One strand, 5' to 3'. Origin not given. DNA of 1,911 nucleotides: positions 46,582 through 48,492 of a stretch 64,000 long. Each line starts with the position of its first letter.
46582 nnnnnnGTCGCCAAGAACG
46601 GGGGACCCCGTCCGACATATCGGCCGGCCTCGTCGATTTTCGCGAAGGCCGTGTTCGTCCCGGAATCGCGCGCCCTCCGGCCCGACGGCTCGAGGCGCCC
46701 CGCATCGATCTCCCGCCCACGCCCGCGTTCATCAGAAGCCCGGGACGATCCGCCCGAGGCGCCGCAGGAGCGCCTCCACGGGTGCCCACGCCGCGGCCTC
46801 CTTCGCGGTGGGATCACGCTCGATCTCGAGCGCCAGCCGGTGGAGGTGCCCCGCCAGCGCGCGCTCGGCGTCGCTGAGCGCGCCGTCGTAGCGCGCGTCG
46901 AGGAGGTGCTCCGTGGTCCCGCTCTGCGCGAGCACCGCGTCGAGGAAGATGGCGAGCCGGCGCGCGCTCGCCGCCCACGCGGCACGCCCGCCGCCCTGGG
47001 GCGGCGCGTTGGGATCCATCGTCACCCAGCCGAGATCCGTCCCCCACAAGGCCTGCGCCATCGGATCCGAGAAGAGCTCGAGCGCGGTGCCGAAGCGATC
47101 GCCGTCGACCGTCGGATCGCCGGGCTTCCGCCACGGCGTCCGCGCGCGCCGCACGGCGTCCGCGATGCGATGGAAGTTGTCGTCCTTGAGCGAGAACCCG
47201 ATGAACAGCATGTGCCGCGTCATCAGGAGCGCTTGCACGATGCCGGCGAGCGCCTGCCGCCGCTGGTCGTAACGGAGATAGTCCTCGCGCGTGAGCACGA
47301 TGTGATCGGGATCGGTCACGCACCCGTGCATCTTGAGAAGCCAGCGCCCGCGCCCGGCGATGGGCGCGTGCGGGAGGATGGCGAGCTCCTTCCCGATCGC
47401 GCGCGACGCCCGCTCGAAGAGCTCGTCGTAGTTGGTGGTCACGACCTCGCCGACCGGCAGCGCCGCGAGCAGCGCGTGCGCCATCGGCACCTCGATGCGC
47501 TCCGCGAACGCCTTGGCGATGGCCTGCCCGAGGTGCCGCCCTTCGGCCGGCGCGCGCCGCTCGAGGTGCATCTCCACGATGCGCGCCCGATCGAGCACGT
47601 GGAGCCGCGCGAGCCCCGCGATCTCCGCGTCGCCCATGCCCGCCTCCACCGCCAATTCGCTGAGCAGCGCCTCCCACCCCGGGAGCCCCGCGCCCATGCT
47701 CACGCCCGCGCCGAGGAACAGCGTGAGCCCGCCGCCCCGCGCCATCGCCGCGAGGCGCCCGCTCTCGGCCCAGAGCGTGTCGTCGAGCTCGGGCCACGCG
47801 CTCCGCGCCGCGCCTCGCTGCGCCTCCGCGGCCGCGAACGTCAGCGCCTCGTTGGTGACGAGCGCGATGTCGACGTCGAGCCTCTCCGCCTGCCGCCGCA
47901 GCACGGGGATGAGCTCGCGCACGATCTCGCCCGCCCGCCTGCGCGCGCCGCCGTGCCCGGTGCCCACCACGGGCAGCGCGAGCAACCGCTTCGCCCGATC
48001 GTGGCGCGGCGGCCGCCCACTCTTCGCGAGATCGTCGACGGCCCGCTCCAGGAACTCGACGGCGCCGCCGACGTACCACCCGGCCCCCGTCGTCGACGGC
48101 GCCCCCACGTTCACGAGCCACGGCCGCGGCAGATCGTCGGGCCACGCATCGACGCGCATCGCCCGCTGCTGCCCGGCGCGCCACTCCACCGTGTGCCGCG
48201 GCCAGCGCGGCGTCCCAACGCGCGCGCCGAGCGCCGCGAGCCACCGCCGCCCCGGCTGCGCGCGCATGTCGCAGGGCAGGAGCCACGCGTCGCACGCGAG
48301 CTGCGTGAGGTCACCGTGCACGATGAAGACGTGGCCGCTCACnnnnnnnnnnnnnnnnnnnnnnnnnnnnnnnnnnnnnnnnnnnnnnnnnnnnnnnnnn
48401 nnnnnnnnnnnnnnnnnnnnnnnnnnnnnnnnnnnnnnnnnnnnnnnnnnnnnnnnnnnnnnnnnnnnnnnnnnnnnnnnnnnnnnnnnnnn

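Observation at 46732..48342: Macro-like domain fused to a SIR2_2 (ThsA/DSR-type) NADase-like domain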

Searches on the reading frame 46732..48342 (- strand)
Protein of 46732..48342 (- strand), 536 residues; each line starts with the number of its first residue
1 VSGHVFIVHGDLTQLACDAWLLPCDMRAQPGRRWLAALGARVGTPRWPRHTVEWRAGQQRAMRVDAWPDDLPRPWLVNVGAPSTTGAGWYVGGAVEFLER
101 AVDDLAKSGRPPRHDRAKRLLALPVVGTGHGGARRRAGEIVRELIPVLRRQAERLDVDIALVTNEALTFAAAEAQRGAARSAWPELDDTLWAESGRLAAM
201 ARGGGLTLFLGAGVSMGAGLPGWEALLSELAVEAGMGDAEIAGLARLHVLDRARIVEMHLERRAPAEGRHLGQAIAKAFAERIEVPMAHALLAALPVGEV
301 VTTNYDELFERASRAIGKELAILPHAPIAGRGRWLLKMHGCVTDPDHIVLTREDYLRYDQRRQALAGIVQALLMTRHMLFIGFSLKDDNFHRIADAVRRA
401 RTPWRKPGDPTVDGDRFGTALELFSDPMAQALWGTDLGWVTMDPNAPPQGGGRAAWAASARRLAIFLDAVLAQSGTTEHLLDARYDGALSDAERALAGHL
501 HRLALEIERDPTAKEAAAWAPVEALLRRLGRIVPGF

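Call 5: search_protein_families(library=pfam, proteins=[window:46732-48342:-], max_evalue=0.01)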
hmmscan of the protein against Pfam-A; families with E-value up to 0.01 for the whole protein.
window:46732-48342:- (536 aa): 1 family
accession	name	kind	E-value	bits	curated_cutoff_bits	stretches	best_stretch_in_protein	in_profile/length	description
PF13289.12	SIR2_2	-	1e-27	97.4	24.5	1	299-402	2-110/141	SIR2-like domain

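Call 6: search_protein_families(library=padloc, proteins=[window:46732-48342:-], max_evalue=0.01)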
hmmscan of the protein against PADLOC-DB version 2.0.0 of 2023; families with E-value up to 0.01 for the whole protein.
window:46732-48342:- (536 aa): 14 families
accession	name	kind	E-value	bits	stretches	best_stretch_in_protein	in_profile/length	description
PDLC00407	ThsA1|ThsA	-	1.8e-35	120.5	1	204-399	20-210/478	STALD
PDLC00409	ThsA1|ThsA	-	4.5e-25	86.4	1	206-399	23-211/242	STALD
PDLC04968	PDC-S25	-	2.1e-18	64.6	1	294-394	137-238/517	-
PDLC04967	PDC-S25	-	8.8e-13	46.1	1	300-393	149-247/528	-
PDLC02184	Dsr2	-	4.4e-11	39.6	1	289-391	110-215/1222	-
PDLC04167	Dsr1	-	5.7e-11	38.9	1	204-401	21-228/1248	-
PDLC02183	Dsr1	-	1.3e-10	37.7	1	204-398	21-231/1275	-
PDLC03856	LmuA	-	3.2e-10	37.8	1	208-390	19-210/433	-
PDLC04166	Dsr1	-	8.1e-07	25.1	1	206-386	25-209/1227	-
PDLC04082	SIR2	-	0.00026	18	0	205-232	17-44/345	-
PDLC00412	ThsA1|ThsA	-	0.00032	17.9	1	357-398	2-43/314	STALD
PDLC04087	SIR2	-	0.00034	17.6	0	297-315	132-150/343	-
PDLC05061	PDC-S65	-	0.0023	15.3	0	300-324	142-166/592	-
PDLC02419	Aga_SIR2-PNTD1-PNTD2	-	0.0096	12.7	0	290-318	113-141/558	Class I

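Call 7: search_protein_families(library=ncbifam, proteins=[window:46732-48342:-], max_evalue=0.1)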
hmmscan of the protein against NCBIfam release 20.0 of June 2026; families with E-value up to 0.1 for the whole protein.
window:46732-48342:- (536 aa): 2 families
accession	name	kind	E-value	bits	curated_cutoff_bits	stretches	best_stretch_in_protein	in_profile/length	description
NF041819.1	Dsr2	equivalog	2.7e-10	38.9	1400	1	289-390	105-209/1215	anti-phage defense-associated sirtuin Dsr2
NF041818.1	Dsr1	equivalog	5e-09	34.5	1400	1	204-397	21-230/1263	anti-phage defense-associated sirtuin Dsr1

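Call 9: find_homologous_proteins(query=window:46732-48342:-)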
Query window:46732-48342:- (536 aa): 940 proteins with E <= 0.001 among 8000 candidates; the best 120 are listed.
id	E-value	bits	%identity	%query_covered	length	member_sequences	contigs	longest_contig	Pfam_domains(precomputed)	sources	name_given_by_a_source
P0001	0.0e+0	1197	100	100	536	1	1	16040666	PF13289.13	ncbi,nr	ncbi:Hypothetical protein A7982_03723 [Minicystis rosea]|nr:Hypothetical protein A7982_03723 [Minicy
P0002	2.7e-238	810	69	99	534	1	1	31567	PF13289.13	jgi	jgi:hypothetical protein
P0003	2.4e-234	797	71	99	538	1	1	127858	PF13289.13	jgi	jgi:hypothetical protein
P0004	1.2e-232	792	70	98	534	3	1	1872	PF13289.13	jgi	jgi:hypothetical protein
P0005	4.7e-232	790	70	100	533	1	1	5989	PF13289.13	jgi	-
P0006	4.3e-226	770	68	99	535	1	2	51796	PF13289.13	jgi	jgi:hypothetical protein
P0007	2.2e-216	738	66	99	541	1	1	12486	PF13289.13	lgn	-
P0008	2.5e-204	698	61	99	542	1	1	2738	PF13289.13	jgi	jgi:hypothetical protein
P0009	5.8e-197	674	68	90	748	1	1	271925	PF13289.13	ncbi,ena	-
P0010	1.0e-192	660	60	99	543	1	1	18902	PF13289.13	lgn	-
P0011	1.8e-192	659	59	99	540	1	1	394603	PF13289.13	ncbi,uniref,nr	ncbi:SIR2 family protein [Polyangium spumosum]|uniref:Uncharacterized protein n=1 Tax=Polyangium spu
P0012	5.6e-192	657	59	100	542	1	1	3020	PF13289.13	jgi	-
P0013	1.1e-191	656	60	99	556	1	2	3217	PF13289.13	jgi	-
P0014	2.5e-191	655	58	99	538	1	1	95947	PF13289.13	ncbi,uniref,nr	ncbi:SIR2 family protein [Polyangium sp. 6x1]|uniref:SIR2 family protein n=1 Tax=Polyangium sp. 6x1 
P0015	7.5e-191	654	60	99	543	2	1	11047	PF13289.13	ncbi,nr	ncbi:MAG TPA: SIR2 family protein [Polyangium sp.]|nr:SIR2 family protein [Polyangium sp.]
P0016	3.9e-190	651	58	99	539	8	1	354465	PF13289.13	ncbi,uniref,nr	ncbi:SIR2 family protein [Polyangium sp. 15x6]|uniref:SIR2 family protein n=1 Tax=Polyangium sp. 15x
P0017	1.0e-189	650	58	99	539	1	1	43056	PF13289.13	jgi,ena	-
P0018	1.7e-188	646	59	99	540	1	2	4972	PF13289.13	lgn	-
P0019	1.3e-185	636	61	99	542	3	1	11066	PF13289.13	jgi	jgi:hypothetical protein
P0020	1.7e-185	636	58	99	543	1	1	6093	PF13289.13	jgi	jgi:hypothetical protein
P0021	3.4e-172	592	71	73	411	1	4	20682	PF13289.13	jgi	jgi:hypothetical protein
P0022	2.1e-157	543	56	95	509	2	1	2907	PF13289.13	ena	-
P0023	1.3e-152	527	52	99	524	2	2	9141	PF13289.13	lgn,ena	-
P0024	1.5e-149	517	53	99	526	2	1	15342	PF13289.13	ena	-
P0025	7.4e-149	515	51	99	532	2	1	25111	PF13289.13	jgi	-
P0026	7.2e-148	512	53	99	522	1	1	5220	PF13289.13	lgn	-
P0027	7.4e-147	508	53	99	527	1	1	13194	PF13289.13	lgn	-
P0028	8.5e-145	502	52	99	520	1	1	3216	PF13289.13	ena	-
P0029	5.3e-144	499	51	99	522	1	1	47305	PF13289.13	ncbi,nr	ncbi:MAG: SIR2 family protein [Candidatus Rokubacteria bacterium]|nr:SIR2 family protein [Candidatus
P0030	1.0e-143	498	51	99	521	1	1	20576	PF13289.13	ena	-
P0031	5.2e-143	496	50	99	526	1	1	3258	PF13289.13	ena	-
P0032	1.1e-141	491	50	99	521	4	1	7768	PF13289.13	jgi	jgi:hypothetical protein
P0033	2.1e-141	490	52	99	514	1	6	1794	PF13289.13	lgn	-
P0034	2.5e-141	490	52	99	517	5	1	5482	PF13289.13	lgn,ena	-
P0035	3.0e-138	480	51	99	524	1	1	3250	PF13289.13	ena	-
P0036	3.0e-137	477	50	99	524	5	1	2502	PF13289.13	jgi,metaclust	metaclust:\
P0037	1.8e-136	474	49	99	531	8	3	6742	PF13289.13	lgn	-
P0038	2.2e-136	474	50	100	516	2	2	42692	PF13289.13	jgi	jgi:hypothetical protein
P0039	2.4e-136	474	50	99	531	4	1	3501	PF13289.13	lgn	-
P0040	3.1e-136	473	51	99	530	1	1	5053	PF13289.13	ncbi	-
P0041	1.5e-135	471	50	99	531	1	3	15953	PF13289.13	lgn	-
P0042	9.9e-135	468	70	61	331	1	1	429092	PF13289.13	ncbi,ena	-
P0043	1.4e-134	468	49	99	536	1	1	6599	PF13289.13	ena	-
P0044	1.5e-134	468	49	99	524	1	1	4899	PF13289.13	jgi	jgi:NAD-dependent SIR2 family protein deacetylase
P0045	6.6e-134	466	50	99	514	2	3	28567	PF13289.13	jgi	-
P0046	1.5e-133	464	48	99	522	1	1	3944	PF13289.13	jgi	-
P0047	1.9e-133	464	50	99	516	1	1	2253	PF13289.13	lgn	-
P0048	2.9e-133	463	49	100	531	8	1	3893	PF13289.13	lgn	-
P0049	6.5e-133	462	51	99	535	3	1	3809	PF13289.13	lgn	-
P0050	1.1e-132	462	49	99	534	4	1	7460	PF13289.13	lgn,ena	-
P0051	1.6e-132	461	48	99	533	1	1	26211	PF13289.13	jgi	-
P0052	2.2e-132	461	48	99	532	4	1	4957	PF13289.13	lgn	-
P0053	4.0e-132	460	51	99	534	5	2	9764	PF13289.13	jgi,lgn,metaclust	metaclust:\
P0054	1.5e-131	458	49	99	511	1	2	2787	PF13289.13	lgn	-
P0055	1.6e-131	458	50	99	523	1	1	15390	PF13289.13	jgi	jgi:hypothetical protein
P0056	2.4e-131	457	48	99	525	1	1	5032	PF13289.13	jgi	jgi:SIR2-like protein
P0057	5.3e-131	456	46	99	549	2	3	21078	PF13289.13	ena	-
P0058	5.3e-131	456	51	99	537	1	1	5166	PF13289.13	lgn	-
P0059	9.1e-131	455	50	99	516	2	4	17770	PF13289.13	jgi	jgi:hypothetical protein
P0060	9.5e-131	455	47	99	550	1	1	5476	PF13289.13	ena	-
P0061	1.4e-129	451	48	99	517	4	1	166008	PF13289.13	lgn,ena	-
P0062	2.9e-129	450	48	99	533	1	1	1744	PF13289.13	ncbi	-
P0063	8.3e-129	449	50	99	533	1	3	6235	PF13289.13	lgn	-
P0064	2.5e-128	447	46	99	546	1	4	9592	PF13289.13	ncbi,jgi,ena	-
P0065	1.1e-127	445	56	81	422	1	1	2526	PF13289.13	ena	-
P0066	1.1e-127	445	49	99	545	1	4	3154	PF13289.13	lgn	-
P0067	2.2e-127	444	48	98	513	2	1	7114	PF13289.13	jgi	-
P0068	2.7e-127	444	48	100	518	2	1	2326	PF13289.13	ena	-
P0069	1.8e-126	441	47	99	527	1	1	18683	PF13289.13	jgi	jgi:SIR2-like protein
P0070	5.8e-126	439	48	99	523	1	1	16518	PF13289.13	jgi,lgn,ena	-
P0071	1.3e-125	438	47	99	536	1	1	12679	PF13289.13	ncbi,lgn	-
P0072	1.3e-125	438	46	99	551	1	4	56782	PF13289.13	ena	-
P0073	1.4e-125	438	45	99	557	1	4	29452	PF13289.13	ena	-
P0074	3.2e-125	437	46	99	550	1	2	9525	PF13289.13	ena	-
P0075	2.7e-124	434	46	99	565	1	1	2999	PF13289.13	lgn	-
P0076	3.4e-123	430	47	99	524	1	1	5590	PF13289.13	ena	-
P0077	8.6e-123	429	48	99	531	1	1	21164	PF13289.13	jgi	jgi:hypothetical protein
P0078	4.0e-122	427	47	99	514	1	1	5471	PF13289.13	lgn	-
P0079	6.8e-122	426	48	99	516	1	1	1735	PF13289.13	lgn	-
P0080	7.2e-122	426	47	99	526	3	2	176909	PF13289.13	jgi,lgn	jgi:hypothetical protein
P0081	7.6e-122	426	44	99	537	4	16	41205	PF13289.13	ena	-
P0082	8.7e-122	426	42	99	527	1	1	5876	PF13289.13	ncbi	-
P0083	3.4e-121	424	45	100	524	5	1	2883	PF13289.13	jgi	jgi:hypothetical protein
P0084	3.4e-121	424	45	99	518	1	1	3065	PF13289.13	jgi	jgi:hypothetical protein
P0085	5.1e-121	423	46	99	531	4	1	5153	PF13289.13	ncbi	-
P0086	5.5e-121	423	44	98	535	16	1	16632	PF13289.13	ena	-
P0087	7.9e-121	422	46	100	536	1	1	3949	PF13289.13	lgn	-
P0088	9.8e-121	422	47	99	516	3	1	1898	PF13289.13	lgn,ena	-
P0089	2.2e-120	421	46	98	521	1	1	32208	PF13289.13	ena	-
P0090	2.2e-120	421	47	99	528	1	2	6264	PF13289.13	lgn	-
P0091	7.0e-120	419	47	99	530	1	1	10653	PF13289.13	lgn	-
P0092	1.1e-119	419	46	99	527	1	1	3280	PF13289.13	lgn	-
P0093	2.5e-119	418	47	99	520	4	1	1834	PF13289.13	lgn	-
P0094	3.1e-119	417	47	99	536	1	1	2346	PF13289.13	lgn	-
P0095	3.5e-119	417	47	99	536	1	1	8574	PF13289.13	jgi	jgi:hypothetical protein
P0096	4.8e-119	417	48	99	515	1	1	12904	PF13289.13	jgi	jgi:hypothetical protein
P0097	7.6e-119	416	48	100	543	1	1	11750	PF13289.13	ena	-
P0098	1.1e-118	415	46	99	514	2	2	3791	PF13289.13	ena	-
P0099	1.2e-118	415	47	99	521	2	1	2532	PF13289.13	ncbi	-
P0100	1.2e-118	415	48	100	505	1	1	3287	PF13289.13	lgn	-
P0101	1.3e-118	415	49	99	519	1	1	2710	PF13289.13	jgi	jgi:hypothetical protein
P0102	5.5e-118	413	51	88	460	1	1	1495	PF13289.13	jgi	jgi:hypothetical protein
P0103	6.4e-118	413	45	99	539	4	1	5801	PF13289.13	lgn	-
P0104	7.1e-118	413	48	99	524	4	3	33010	PF13289.13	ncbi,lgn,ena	-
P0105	1.5e-117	412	46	99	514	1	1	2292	PF13289.13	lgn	-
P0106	1.8e-117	411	48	98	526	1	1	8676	PF13289.13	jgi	jgi:hypothetical protein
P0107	2.0e-117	411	45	99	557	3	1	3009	PF13289.13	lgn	-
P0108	2.8e-117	411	43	99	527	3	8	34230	PF13289.13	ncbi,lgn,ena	-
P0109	3.2e-117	411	47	98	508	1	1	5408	PF13289.13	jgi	jgi:hypothetical protein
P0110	3.3e-117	411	47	99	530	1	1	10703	PF13289.13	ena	-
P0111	4.1e-117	410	48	99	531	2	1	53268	PF13289.13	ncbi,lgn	-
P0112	4.7e-117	410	47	99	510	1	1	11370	PF13289.13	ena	-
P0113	5.0e-117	410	47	99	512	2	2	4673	PF13289.13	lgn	-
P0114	5.1e-117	410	45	99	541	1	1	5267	PF13289.13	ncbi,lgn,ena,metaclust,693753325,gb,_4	metaclust:\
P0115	6.7e-117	409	47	99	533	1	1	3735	PF13289.13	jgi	jgi:hypothetical protein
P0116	7.4e-117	409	43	99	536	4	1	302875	PF13289.13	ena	-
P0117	9.3e-117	409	46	99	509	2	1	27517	PF13289.13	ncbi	-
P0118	1.1e-116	409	47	99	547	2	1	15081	PF13289.13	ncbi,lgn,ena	-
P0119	1.1e-116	409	46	99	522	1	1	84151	PF13289.13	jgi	jgi:SIR2-like protein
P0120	1.2e-116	409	43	99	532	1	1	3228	PF13289.13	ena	-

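Call 10: search_solved_structures(query=window:46732-48342:-, max_evalue=1, show_alignments=2)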
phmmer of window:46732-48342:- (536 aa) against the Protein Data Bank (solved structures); distinct sequences matched with E-value up to 1: 15.
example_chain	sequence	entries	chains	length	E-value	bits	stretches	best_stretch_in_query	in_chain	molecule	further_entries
6lhx_A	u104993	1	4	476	2.2e-16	62.8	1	207-400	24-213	ThsA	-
7uxt_B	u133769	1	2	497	3.7e-16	62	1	204-397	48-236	USG protein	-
8bto_A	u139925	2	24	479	2.9e-15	59.1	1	207-400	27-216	NAD(+) hydrolase ThsA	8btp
8wc0_A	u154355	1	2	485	3.8e-15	58.7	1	204-394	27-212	NAD(+) hydrolase ThsA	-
8k98_C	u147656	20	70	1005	3.7e-14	55.4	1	197-401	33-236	a protein | SIR2-like domain-containing protein | SIR2 family protein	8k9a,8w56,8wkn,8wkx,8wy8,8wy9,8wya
8wkt_A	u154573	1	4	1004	3.7e-14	55.4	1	197-401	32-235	SIR2-like domain-containing protein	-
9v0g_E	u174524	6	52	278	2.5e-13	52.7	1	199-393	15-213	NAD-dependent protein deacetylase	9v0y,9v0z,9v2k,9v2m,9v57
8wyb_A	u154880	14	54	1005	8.8e-13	50.9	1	197-401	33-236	SIR2-like domain-containing protein | DSR2 H171A | DSR2(H171A)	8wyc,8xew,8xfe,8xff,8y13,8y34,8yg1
8wks_A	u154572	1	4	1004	8.8e-13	50.9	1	197-401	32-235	SIR2-like domain-containing protein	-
8zsf_D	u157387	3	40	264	6.5e-12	48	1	198-392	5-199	Sir2 family NAD-dependent protein deacetylase | KomC, SIR2 domain protein, NADase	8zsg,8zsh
8wfn_A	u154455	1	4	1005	1.1e-11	47.2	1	197-401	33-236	SIR2-like domain-containing protein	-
9xvc_H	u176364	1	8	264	6.1e-11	44.8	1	198-392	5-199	KomC(H146N), a SIR2-domain NADase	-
9v12_i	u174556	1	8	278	7.6e-11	44.5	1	199-393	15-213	NAD-dependent protein deacetylase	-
8zsi_E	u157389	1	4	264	1.6e-10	43.5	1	198-392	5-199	Sir2 family NAD-dependent protein deacetylase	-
7ny6_A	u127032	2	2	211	0.057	15.2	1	5-102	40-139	Histone macroH2A1.1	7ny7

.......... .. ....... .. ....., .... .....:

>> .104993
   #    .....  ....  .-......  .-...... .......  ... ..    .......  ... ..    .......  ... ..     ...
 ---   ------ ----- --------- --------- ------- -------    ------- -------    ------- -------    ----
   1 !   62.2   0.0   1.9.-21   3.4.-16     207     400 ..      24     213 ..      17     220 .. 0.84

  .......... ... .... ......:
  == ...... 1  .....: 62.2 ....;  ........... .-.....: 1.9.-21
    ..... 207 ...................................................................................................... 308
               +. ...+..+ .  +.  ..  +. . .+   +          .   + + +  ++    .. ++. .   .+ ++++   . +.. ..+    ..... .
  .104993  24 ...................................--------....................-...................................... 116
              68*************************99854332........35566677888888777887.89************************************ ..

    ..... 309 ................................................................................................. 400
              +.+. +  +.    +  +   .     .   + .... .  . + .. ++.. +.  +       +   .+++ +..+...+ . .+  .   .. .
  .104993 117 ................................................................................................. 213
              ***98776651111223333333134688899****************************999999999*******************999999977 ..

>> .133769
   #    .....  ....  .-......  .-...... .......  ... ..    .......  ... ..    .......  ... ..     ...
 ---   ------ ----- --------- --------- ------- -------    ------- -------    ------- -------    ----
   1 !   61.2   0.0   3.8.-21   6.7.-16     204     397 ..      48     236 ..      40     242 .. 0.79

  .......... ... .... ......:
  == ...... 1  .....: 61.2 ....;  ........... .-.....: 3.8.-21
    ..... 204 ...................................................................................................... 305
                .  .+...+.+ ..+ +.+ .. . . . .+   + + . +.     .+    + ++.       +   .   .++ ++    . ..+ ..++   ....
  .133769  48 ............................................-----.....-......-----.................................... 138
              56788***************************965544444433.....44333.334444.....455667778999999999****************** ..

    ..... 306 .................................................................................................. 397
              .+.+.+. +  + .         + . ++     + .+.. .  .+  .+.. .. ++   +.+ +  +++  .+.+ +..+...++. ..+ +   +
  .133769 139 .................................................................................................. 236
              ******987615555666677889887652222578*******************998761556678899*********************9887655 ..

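Call 14: find_encoding_contigs(protein=P0011, flank=8000, max_places=2)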
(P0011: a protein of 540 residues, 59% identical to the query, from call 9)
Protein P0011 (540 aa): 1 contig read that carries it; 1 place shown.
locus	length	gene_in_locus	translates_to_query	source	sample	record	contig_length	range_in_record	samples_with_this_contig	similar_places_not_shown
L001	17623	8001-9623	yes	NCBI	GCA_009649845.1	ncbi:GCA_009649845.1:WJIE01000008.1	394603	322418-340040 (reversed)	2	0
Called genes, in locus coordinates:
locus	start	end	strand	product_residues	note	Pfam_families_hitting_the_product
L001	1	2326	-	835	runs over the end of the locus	PF00069:Pkinase, PF07714:PK_Tyr_Ser-Thr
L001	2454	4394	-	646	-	PF00069:Pkinase, PF07714:PK_Tyr_Ser-Thr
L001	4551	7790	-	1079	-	PF04151:PPC (weak), PF13948:DUF4215 (weak), PF01483:P_proprotein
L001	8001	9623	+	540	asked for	PF13289:SIR2_2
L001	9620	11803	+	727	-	PF01734:Patatin (faint)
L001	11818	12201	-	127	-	-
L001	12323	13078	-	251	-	PF13417:GST_N_3, PF13409:GST_N_2, PF00043:GST_C, PF13410:GST_C_2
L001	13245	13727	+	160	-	PF07617:DUF1579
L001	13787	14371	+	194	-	-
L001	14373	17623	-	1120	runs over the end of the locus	PF00069:Pkinase, PF07714:PK_Tyr_Ser-Thr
